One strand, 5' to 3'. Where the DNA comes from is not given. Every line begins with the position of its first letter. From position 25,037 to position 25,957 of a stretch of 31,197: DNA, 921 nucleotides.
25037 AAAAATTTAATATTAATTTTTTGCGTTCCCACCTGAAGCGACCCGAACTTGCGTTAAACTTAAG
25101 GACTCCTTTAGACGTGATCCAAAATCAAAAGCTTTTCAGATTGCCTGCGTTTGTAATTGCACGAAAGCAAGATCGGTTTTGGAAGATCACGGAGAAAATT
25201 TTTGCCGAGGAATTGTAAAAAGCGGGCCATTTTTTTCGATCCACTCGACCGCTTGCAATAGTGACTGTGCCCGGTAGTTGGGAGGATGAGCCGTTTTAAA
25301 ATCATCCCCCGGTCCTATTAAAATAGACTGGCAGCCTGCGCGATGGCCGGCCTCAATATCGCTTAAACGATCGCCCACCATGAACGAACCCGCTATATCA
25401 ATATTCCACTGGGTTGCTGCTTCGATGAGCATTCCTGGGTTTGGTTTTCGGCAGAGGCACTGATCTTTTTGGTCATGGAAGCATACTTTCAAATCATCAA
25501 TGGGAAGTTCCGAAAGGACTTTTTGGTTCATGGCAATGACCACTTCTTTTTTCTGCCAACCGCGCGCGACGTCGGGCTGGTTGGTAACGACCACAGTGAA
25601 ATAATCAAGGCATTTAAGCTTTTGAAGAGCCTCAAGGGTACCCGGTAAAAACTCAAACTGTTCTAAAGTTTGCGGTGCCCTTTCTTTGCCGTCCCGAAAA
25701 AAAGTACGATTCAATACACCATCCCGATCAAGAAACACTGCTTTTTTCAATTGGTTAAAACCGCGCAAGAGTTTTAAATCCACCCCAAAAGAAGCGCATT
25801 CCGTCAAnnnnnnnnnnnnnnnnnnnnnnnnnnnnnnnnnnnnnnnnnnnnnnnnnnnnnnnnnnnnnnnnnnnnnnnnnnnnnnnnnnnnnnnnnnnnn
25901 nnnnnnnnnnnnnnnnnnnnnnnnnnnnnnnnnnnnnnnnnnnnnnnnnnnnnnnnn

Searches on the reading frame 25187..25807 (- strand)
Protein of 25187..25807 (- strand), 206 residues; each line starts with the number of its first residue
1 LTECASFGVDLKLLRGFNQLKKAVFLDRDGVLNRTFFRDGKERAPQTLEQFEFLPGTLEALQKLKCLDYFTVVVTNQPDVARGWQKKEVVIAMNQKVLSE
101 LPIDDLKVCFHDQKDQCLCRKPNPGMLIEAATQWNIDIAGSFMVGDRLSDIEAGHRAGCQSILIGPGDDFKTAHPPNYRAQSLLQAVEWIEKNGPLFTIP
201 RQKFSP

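Call 108: search_protein_families(library=pfam, proteins=[window:25187-25807:-], max_evalue=0.001)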
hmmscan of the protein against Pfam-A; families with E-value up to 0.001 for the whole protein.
window:25187-25807:- (206 aa): 4 families
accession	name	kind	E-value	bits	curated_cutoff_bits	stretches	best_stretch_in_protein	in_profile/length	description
PF13242.12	Hydrolase_like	-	9.9e-14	51.5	22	1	119-181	2-70/75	HAD-hyrolase-like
PF13419.12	HAD_2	-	4.7e-11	43.6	23.8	1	34-163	63-177/178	Haloacid dehalogenase-like hydrolase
PF00702.32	Hydrolase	-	5.6e-09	37.1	26.4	1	52-158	98-191/191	haloacid dehalogenase-like hydrolase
PF08645.17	PNK3P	-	3.1e-07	30.7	22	1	43-147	19-126/161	Polynucleotide kinase 3 phosphatase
